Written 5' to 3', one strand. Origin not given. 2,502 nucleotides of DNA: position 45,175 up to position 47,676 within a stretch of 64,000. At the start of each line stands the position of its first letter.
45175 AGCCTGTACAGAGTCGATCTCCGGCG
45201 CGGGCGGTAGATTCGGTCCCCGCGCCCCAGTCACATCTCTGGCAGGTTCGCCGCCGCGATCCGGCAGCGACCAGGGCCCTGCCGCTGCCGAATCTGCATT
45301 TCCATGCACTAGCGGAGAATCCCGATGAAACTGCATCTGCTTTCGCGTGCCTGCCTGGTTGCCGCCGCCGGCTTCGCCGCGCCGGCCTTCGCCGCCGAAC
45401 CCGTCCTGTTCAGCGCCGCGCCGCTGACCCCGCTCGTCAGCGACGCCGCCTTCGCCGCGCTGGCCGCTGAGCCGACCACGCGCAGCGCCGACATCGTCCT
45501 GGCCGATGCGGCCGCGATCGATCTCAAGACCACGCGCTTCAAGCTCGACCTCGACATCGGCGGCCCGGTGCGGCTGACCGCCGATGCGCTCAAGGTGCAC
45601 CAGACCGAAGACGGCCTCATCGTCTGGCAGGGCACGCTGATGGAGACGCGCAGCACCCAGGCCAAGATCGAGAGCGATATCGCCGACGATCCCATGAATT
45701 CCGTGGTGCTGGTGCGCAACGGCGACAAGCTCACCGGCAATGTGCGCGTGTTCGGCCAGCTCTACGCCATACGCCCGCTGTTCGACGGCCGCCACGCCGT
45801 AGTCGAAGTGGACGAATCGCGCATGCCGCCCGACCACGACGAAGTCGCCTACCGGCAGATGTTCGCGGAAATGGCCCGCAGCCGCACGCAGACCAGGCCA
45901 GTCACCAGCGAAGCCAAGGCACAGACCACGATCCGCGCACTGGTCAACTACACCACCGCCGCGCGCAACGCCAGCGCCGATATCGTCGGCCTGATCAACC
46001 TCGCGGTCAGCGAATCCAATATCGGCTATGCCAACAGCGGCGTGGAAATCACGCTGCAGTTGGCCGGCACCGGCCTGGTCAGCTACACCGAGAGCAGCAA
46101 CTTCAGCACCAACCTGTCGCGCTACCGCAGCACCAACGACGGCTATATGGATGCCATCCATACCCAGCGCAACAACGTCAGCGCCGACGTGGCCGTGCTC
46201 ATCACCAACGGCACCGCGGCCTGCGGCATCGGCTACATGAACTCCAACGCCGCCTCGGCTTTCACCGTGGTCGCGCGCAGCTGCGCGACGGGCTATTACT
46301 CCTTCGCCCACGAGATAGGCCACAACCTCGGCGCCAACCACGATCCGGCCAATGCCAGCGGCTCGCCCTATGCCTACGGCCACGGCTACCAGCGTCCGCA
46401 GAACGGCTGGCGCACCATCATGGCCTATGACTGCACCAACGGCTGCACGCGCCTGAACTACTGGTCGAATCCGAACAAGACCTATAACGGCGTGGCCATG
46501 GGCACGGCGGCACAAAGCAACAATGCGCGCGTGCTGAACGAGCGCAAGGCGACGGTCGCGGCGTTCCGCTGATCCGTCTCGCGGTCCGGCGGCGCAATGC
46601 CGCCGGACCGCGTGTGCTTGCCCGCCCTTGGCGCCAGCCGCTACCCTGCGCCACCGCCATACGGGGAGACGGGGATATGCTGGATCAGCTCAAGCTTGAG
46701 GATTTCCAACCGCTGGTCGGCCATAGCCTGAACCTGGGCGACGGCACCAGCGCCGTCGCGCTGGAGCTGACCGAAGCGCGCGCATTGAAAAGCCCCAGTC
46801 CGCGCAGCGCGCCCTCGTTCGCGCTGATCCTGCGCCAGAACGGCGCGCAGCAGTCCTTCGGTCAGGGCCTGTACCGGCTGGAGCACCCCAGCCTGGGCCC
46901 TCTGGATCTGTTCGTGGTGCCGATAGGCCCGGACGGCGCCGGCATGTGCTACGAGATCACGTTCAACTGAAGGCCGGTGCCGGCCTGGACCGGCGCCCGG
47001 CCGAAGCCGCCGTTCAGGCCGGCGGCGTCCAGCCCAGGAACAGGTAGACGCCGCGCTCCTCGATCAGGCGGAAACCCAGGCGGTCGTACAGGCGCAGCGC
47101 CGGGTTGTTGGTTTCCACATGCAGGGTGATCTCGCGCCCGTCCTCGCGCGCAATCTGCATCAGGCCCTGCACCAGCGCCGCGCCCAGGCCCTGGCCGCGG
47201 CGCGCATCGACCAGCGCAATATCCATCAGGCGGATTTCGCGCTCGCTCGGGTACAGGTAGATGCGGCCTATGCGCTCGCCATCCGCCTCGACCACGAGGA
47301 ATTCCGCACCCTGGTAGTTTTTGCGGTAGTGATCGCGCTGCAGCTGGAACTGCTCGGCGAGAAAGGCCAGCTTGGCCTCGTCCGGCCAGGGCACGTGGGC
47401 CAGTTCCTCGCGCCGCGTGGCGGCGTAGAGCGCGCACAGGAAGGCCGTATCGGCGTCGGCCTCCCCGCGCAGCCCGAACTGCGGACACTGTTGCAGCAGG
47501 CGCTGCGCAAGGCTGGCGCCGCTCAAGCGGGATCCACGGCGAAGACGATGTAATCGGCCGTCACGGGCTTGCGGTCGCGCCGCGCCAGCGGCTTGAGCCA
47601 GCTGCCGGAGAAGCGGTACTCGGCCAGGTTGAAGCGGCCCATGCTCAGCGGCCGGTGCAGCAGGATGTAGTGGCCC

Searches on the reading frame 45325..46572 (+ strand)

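Call 53: search_protein_families(library=pfam, proteins=[window:45325-46572:+], max_evalue=0.001)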
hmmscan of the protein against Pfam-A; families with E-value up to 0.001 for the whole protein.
window:45325-46572:+ (415 aa): 4 families
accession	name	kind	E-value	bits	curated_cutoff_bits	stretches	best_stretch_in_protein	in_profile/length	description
PF13688.12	Reprolysin_5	-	7.3e-20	72.5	27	1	202-381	4-196/196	Metallo-peptidase family M12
PF13582.12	Reprolysin_3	-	2.5e-17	64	22.4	1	224-340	4-123/123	Metallo-peptidase family M12B Reprolysin-like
PF13583.11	Reprolysin_4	-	1.4e-15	58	22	1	208-387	14-191/203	Metallo-peptidase family M12B Reprolysin-like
PF13574.12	Reprolysin_2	-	4.2e-05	23.9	27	1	235-368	19-172/195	Metallo-peptidase family M12B Reprolysin-like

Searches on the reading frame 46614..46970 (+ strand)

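Call 72: search_protein_families(library=pfam, proteins=[window:46614-46970:+], max_evalue=0.0001)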
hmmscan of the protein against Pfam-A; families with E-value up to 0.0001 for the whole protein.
window:46614-46970:+ (118 aa): 1 family
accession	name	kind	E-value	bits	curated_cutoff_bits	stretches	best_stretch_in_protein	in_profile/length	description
PF21880.1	DUF6916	-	7.1e-26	90.6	27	1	26-117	1-91/91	Domain of unknown function (DUF6916)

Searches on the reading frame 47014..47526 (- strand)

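Call 72: search_protein_families(library=pfam, proteins=[window:47014-47526:-], max_evalue=0.0001)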
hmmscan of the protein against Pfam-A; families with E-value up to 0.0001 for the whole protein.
window:47014-47526:- (170 aa): 5 families
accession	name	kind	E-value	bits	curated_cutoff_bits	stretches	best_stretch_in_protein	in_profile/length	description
PF00583.31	Acetyltransf_1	-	4.7e-15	56.3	20.7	1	58-152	14-116/116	Acetyltransferase (GNAT) family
PF13508.13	Acetyltransf_7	-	1.1e-12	48.5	27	1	73-153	2-83/84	Acetyltransferase (GNAT) domain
PF13673.13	Acetyltransf_10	-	2.2e-09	37.8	23.6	1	62-158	17-113/128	Acetyltransferase (GNAT) domain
PF08445.16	FR47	-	3.2e-09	37.1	22.1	1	103-157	27-82/86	FR47-like protein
PF13302.13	Acetyltransf_3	-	8.4e-08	33.4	25.4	1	24-153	9-138/138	Acetyltransferase (GNAT) domain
